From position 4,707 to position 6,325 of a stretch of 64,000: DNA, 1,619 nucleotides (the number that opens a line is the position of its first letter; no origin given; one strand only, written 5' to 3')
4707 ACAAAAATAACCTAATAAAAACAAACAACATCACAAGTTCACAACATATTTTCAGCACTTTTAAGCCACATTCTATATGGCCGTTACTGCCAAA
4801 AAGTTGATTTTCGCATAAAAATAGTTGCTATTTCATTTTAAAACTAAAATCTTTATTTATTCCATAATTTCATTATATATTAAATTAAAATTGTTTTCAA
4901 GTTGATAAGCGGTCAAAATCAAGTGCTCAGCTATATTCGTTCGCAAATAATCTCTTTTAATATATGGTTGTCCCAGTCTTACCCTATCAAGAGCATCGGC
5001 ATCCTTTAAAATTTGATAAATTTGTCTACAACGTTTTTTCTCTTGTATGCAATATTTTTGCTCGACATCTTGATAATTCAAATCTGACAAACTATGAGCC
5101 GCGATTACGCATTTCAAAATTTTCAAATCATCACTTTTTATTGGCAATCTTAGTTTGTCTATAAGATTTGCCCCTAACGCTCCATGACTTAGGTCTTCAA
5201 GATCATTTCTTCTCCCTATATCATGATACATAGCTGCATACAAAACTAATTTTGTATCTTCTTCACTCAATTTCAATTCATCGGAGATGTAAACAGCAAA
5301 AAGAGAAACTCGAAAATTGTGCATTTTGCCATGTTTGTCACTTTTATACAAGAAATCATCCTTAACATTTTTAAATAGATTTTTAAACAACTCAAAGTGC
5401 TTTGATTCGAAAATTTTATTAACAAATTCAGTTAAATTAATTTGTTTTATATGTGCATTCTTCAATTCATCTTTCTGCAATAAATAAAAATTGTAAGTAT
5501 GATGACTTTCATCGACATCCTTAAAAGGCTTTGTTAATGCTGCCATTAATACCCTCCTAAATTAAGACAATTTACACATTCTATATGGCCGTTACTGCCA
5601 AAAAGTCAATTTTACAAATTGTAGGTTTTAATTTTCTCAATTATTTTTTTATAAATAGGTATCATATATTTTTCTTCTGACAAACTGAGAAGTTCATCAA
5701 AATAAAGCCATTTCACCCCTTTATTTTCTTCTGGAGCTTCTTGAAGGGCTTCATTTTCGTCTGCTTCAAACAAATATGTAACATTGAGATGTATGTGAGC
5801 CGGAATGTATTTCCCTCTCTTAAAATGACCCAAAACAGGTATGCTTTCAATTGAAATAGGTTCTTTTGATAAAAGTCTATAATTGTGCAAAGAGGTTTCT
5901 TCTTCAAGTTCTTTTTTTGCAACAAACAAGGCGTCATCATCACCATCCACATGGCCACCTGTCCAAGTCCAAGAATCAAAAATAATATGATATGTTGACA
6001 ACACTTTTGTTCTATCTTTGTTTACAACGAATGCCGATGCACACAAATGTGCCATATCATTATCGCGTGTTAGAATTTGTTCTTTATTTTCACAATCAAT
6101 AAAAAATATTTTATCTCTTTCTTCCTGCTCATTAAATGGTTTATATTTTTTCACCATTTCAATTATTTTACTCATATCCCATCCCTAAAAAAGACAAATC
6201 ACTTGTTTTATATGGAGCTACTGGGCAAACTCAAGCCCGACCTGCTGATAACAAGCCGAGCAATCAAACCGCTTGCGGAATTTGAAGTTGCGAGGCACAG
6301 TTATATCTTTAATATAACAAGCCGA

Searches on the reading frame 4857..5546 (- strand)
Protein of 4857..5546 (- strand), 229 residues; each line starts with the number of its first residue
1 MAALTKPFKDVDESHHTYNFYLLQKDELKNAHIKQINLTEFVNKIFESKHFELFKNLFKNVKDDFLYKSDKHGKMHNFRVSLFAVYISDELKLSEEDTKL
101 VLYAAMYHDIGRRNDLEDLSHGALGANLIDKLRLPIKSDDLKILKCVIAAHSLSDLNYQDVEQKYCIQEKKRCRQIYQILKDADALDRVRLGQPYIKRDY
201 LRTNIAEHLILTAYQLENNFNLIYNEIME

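Call 10: search_protein_families(library=pfam, proteins=[window:4857-5546:-])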
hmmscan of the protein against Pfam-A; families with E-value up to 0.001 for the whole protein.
window:4857-5546:- (229 aa): 1 family
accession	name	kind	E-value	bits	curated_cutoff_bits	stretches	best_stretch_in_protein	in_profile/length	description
PF01966.28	HD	-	1.3e-08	35.6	22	1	76-188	4-115/116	HD domain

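Call 33: search_protein_families(library=padloc, proteins=[window:4857-5546:-], max_evalue=0.01)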
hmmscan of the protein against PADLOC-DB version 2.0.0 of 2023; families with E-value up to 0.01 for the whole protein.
window:4857-5546:- (229 aa): 0 families

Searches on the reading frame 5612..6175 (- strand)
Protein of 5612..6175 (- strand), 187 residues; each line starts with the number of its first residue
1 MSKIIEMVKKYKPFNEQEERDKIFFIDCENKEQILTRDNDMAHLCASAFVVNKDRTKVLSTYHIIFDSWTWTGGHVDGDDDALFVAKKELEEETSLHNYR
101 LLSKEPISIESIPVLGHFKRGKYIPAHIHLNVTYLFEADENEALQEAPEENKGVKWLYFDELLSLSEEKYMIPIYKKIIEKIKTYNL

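Call 10: search_protein_families(library=pfam, proteins=[window:5612-6175:-])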
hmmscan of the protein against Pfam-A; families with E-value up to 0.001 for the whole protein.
window:5612-6175:- (187 aa): 1 family
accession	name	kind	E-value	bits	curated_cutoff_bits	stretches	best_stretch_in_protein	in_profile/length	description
PF00293.34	NUDIX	-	4.3e-09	36.9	21.1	1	43-173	3-129/134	NUDIX domain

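Call 11: find_encoding_contigs(protein=window:5612-6175:-, flank=6000, max_places=10)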
Protein window:5612-6175:- (187 aa): 2 contigs read that carry it; 2 places shown.
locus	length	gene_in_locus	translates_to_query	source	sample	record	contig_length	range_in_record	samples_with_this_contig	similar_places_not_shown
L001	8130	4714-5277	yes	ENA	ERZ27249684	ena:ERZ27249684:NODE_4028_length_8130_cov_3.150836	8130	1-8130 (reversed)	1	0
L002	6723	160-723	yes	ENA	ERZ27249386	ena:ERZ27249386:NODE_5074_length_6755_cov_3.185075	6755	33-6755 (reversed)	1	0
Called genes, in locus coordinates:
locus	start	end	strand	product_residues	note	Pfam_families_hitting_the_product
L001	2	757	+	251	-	?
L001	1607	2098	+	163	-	PF01022:HTH_5, PF21476:PF0610-like_N (weak)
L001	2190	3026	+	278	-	PF04055:Radical_SAM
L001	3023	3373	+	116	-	-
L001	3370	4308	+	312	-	PF08902:DUF1848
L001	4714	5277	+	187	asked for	PF00293:NUDIX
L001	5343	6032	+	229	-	PF01966:HD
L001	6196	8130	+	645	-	?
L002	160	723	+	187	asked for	PF00293:NUDIX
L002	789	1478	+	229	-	PF01966:HD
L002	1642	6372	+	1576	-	-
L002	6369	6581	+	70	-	-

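Call 22: find_homologous_proteins(query=window:5612-6175:-, max_evalue=1e-10)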
Query window:5612-6175:- (187 aa): 1388 proteins with E <= 1e-10 among 1505 candidates; the best 120 are listed.
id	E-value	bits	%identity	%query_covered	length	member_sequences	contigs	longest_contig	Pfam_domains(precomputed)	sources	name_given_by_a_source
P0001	3.7e-121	419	100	100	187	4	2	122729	PF00293.35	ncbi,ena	-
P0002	1.1e-91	323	76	99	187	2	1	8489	PF00293.35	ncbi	-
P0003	4.7e-90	318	74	98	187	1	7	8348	PF00293.35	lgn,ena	-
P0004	1.1e-89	317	74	100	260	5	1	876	PF00293.35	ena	-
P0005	1.5e-84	300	70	94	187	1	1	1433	PF00293.35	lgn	-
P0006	3.6e-83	296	70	100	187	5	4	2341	PF00293.35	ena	-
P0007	5.8e-83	295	70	98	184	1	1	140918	PF00293.35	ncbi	-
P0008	8.8e-83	294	69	100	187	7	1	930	PF00293.35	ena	-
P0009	3.0e-82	293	68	99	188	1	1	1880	PF00293.35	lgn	-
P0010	9.2e-82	291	68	100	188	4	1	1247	PF00293.35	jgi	-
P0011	1.6e-81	290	70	100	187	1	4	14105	PF00293.35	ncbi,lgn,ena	-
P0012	3.0e-81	289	71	100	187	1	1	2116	PF00293.35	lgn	-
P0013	4.4e-81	289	68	91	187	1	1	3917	PF00293.35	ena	-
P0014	5.2e-81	289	70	98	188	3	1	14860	PF00293.35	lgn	-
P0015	1.9e-80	287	69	91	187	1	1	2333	PF00293.35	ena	-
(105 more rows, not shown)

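Call 23: find_encoding_contigs(protein=P0002, flank=5000, max_places=4)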
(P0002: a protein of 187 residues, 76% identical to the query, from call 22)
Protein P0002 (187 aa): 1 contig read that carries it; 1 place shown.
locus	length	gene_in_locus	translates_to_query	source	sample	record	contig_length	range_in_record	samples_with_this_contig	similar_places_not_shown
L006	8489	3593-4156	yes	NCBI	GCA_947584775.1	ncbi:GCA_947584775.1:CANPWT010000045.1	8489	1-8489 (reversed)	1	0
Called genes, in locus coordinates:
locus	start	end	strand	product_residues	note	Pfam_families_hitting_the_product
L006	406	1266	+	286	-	PF00483:NTP_transferase, PF12804:NTP_transf_3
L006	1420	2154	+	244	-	-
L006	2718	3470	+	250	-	PF00117:GATase, PF07722:Peptidase_C26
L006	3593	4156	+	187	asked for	PF00293:NUDIX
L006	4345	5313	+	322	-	PF04055:Radical_SAM, PF13353:Fer4_12 (weak)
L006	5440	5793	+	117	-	-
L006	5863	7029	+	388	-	PF07690:MFS_1 (weak)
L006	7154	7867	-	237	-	PF20791:Acyl-ACP_TE_C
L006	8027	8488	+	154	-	?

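Call 24: find_encoding_contigs(protein=P0003, flank=5000, max_places=8)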
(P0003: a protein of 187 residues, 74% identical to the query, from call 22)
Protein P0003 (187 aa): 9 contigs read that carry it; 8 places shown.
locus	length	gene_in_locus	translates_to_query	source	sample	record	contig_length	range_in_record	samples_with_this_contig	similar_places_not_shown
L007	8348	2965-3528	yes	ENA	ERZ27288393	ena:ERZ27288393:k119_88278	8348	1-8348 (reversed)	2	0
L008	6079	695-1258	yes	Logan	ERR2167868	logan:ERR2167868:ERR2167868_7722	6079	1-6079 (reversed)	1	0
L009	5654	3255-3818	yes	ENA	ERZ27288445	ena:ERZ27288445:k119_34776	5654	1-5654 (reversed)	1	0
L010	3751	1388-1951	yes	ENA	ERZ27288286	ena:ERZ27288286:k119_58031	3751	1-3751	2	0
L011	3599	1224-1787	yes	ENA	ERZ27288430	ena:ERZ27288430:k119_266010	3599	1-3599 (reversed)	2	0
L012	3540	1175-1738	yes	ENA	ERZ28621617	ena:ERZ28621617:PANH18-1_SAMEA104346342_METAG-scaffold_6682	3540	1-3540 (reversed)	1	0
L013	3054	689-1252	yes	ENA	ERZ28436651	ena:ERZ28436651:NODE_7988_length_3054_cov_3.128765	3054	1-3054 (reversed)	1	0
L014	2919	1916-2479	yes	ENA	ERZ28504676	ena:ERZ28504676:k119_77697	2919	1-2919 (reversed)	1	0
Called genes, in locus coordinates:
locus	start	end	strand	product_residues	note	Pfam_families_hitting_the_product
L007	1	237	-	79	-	?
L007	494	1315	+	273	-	PF01966:HD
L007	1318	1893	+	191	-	-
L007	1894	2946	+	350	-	PF02016:Peptidase_S66, PF17676:Peptidase_S66C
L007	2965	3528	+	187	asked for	PF00293:NUDIX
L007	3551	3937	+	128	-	-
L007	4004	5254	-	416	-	-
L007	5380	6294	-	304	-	PF01061:ABC2_membrane, PF12698:ABC2_membrane_3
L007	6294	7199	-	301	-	PF02463:SMC_N (weak), PF00005:ABC_tran, PF13304:AAA_21 (faint), PF13732:DrrA1-3_C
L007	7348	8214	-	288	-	PF00763:THF_DHG_CYH, PF02882:THF_DHG_CYH_C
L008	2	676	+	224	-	?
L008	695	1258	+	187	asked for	PF00293:NUDIX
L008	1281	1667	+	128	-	-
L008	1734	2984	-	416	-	-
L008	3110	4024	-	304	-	PF01061:ABC2_membrane, PF12698:ABC2_membrane_3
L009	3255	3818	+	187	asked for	PF00293:NUDIX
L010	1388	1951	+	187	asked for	PF00293:NUDIX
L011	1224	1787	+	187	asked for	PF00293:NUDIX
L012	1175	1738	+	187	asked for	PF00293:NUDIX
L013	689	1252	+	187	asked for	PF00293:NUDIX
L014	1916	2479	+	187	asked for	PF00293:NUDIX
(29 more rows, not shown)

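Call 25: find_encoding_contigs(protein=P0007, flank=5000, max_places=4)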
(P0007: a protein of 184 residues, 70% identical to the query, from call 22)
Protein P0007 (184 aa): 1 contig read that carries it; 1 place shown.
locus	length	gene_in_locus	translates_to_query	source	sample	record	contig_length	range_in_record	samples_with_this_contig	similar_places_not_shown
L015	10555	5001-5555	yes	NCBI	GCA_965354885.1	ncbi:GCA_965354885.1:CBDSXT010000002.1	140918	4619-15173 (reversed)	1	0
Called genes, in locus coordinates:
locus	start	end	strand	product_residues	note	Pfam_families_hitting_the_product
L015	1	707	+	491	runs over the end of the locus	PF09547:SpoIVA_ATPase, PF20438:SpoIVA_middle, PF20439:SpoIVA_C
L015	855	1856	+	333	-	-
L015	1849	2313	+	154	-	PF00149:Metallophos (weak), PF12850:Metallophos_2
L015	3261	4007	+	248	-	-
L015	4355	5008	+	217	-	PF03167:UDG (weak)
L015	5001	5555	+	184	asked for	PF00293:NUDIX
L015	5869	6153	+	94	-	-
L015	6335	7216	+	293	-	PF09851:SHOCT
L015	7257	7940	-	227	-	-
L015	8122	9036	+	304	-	PF00334:NDK (weak)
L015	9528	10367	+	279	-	-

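Call 32: search_protein_families(library=pfam, proteins=[L002:1642-6372:+, L002:6369-6581:+], max_evalue=0.1)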
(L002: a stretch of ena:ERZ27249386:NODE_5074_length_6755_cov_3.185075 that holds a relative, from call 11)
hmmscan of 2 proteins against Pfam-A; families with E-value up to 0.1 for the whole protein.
L002:1642-6372:+ (1576 aa): 1 family
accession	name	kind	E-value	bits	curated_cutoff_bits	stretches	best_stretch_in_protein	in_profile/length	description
PF18887.5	MBG_3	-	0.00024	21.6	25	1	1325-1394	11-72/72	MBG domain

L002:6369-6581:+ (70 aa): 1 family
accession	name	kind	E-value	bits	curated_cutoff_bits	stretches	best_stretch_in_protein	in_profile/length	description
PF09835.14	DUF2062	-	0.033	14.6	27.4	1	28-67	103-142/147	Uncharacterized protein conserved in bacteria (DUF2062)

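Call 33: search_protein_families(library=padloc, proteins=[L002:1642-6372:+, window:5612-6175:-], max_evalue=0.01)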
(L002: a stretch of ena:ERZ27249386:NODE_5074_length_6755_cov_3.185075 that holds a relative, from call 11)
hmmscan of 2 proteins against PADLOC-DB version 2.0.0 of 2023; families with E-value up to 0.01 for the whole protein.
L002:1642-6372:+ (1576 aa): 0 families

window:5612-6175:- (187 aa): 0 families

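Call 34: list_cluster_members(proteins=[window:5612-6175:-, window:6846-7784:-, window:4857-5546:-])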
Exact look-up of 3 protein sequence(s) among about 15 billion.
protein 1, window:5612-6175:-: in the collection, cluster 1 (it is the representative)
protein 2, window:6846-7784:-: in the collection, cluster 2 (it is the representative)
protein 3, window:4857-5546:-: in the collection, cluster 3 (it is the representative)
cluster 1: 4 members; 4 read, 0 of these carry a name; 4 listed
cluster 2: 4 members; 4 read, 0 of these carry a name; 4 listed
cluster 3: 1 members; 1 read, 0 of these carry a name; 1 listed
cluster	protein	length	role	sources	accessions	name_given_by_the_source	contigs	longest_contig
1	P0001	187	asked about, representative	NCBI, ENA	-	-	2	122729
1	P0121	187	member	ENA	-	-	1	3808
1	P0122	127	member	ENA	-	-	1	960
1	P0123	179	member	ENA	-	-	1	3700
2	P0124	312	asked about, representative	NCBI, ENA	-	-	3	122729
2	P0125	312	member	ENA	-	-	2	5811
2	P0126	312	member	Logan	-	-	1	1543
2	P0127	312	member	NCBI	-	-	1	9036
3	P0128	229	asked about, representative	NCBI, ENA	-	-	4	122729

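Call 35: find_encoding_contigs(protein=P0127, flank=6000, max_places=5)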
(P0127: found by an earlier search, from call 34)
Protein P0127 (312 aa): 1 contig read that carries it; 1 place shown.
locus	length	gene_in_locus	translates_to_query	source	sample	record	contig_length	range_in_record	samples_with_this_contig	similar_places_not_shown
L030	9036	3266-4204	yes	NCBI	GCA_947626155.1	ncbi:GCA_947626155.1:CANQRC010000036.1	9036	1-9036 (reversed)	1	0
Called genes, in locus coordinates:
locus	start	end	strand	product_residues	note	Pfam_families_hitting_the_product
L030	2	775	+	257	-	?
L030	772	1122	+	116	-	-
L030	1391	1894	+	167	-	-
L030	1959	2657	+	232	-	PF00106:adh_short, PF08659:KR (weak), PF13561:adh_short_C2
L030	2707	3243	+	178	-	PF00293:NUDIX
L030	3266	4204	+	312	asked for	PF08902:DUF1848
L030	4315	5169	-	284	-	-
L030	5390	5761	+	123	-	-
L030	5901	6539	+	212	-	PF13560:HTH_31 (weak), PF01381:HTH_3, PF07022:Phage_CI_repr (weak), PF12844:HTH_19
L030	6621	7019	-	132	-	PF09851:SHOCT (faint)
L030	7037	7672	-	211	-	PF09851:SHOCT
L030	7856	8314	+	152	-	PF00293:NUDIX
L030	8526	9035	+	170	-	?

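Call 36: find_encoding_contigs(protein=P0125, flank=6000, max_places=5)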
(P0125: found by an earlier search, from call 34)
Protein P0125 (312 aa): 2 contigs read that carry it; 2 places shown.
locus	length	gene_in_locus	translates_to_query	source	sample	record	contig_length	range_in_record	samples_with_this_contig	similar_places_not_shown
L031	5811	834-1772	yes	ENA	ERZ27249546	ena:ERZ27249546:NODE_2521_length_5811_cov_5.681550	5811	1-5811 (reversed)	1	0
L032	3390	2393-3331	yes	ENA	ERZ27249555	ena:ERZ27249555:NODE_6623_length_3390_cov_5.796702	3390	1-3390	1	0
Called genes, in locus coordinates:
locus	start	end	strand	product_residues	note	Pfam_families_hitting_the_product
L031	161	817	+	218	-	-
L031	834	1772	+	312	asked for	PF08902:DUF1848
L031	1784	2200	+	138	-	-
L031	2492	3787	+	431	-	PF00702:Hydrolase (weak), PF05116:S6PP, PF08282:Hydrolase_3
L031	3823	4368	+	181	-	PF13563:2_5_RNA_ligase2 (faint)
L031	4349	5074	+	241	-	-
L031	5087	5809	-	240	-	?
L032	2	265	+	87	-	?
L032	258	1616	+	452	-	PF14659:Phage_int_SAM_3, PF00589:Phage_integrase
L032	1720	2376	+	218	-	-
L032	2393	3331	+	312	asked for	PF08902:DUF1848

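Call 37: find_encoding_contigs(protein=P0121, flank=6000, max_places=5)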
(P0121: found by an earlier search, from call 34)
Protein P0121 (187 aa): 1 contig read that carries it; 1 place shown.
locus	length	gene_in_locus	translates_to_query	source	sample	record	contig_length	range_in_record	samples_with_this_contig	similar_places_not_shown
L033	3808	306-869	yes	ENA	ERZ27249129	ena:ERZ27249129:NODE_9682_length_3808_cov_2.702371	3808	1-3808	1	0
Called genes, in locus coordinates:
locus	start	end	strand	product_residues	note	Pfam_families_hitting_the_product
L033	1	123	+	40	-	?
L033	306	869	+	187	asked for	PF00293:NUDIX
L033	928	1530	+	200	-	-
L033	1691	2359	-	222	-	-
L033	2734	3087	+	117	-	PF02311:AraC_binding, PF07883:Cupin_2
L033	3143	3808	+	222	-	?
